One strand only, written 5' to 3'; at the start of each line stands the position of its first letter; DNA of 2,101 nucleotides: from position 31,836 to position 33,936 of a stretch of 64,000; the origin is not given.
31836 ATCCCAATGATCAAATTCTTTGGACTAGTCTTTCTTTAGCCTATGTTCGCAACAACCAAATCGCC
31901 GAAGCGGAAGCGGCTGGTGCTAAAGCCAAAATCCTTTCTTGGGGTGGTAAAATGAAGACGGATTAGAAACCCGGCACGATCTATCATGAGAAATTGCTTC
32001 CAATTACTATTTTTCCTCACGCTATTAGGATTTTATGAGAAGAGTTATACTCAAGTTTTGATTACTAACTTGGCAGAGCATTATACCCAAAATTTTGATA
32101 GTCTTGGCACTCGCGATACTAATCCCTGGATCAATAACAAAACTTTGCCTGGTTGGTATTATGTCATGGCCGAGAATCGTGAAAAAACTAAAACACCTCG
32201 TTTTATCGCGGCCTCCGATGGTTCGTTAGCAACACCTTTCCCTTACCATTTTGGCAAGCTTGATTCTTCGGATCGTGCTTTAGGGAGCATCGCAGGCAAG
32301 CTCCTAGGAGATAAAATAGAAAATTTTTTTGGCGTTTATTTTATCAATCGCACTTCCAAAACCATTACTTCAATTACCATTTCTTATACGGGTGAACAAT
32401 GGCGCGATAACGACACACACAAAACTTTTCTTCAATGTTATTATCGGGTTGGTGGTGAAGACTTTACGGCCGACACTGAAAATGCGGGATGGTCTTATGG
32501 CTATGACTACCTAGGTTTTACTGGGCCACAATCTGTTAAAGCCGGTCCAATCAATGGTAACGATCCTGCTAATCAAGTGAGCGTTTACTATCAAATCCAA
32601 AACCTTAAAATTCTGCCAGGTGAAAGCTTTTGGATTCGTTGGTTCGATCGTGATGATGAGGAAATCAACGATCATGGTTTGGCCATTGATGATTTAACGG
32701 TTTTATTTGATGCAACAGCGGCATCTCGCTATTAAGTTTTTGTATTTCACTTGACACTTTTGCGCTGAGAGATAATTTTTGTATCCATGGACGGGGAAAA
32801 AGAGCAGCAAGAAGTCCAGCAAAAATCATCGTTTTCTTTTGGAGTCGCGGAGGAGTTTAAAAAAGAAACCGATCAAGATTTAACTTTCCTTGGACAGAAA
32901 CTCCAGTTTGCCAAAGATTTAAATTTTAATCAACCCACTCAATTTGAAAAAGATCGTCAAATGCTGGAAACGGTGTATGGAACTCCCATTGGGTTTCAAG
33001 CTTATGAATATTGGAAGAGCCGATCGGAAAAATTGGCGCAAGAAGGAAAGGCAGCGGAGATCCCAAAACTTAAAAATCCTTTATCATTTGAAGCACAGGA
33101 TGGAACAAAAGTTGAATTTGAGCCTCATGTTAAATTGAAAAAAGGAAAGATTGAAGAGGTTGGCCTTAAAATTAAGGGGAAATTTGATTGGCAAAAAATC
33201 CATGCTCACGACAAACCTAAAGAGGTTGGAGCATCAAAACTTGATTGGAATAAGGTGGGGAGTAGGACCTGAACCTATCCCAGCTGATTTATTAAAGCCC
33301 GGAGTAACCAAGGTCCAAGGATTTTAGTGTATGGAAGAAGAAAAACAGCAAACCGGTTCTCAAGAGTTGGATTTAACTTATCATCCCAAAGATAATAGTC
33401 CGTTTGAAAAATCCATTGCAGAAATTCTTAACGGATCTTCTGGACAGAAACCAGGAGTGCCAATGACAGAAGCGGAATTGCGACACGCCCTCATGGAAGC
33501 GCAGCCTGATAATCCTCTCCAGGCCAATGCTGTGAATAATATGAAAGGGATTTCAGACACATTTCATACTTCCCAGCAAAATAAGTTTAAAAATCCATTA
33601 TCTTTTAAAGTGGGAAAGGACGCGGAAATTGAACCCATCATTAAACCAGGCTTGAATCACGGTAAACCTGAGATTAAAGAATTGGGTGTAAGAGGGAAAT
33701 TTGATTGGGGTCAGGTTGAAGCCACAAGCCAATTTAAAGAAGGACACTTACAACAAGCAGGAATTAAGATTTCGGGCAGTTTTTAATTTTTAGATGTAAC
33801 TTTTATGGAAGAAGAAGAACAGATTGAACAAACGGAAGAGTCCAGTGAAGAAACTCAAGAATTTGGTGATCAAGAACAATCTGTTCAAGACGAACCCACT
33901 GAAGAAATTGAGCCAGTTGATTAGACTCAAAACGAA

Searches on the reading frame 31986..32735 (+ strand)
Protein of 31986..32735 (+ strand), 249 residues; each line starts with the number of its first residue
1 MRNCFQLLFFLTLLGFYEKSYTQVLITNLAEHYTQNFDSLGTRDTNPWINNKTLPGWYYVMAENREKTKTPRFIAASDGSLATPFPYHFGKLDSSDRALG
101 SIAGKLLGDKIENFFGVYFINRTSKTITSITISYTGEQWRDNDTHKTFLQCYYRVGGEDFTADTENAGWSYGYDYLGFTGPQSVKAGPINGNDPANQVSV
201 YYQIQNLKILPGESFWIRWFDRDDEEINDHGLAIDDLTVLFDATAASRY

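Call 7: search_protein_families(library=pfam, proteins=[window:31986-32735:+], max_evalue=0.1)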
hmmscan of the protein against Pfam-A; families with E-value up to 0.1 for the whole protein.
window:31986-32735:+ (249 aa): 1 family
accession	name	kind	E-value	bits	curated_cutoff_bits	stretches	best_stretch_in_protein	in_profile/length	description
PF22294.1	DUF6966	-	0.073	13.6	27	0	211-229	3-21/53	Domain of unknown function (DUF6966)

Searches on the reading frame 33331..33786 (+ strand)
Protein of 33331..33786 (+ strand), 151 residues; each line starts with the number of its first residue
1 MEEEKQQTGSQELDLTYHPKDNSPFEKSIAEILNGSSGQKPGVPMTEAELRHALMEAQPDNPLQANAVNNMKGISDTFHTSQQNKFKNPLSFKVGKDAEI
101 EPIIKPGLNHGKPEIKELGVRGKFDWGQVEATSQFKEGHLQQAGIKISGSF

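Call 7: search_protein_families(library=pfam, proteins=[window:33331-33786:+], max_evalue=0.1)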
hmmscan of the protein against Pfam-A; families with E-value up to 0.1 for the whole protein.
window:33331-33786:+ (151 aa): 1 family
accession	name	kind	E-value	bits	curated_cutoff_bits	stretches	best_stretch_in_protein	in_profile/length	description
PF10437.14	Lip_prot_lig_C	-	0.025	14.9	24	0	121-145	9-33/85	Bacterial lipoate protein ligase C-terminus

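Call 9: find_encoding_contigs(protein=window:33331-33786:+, flank=6000, max_places=6)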
Protein window:33331-33786:+ (151 aa): no gene with exactly this product is on record in the collection.

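Call 17: search_protein_families(library=ncbifam, proteins=[window:33331-33786:+], max_evalue=0.1)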
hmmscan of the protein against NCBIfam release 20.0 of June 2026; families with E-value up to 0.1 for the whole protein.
window:33331-33786:+ (151 aa): 0 families

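Call 63: search_protein_families(library=phrogs, proteins=[window:33331-33786:+], max_evalue=0.01)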
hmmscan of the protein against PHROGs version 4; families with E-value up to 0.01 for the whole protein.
window:33331-33786:+ (151 aa): 0 families

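Call 64: search_protein_families(library=padloc, proteins=[window:33331-33786:+], max_evalue=0.01)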
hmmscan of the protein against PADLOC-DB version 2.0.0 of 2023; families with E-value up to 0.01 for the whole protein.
window:33331-33786:+ (151 aa): 0 families
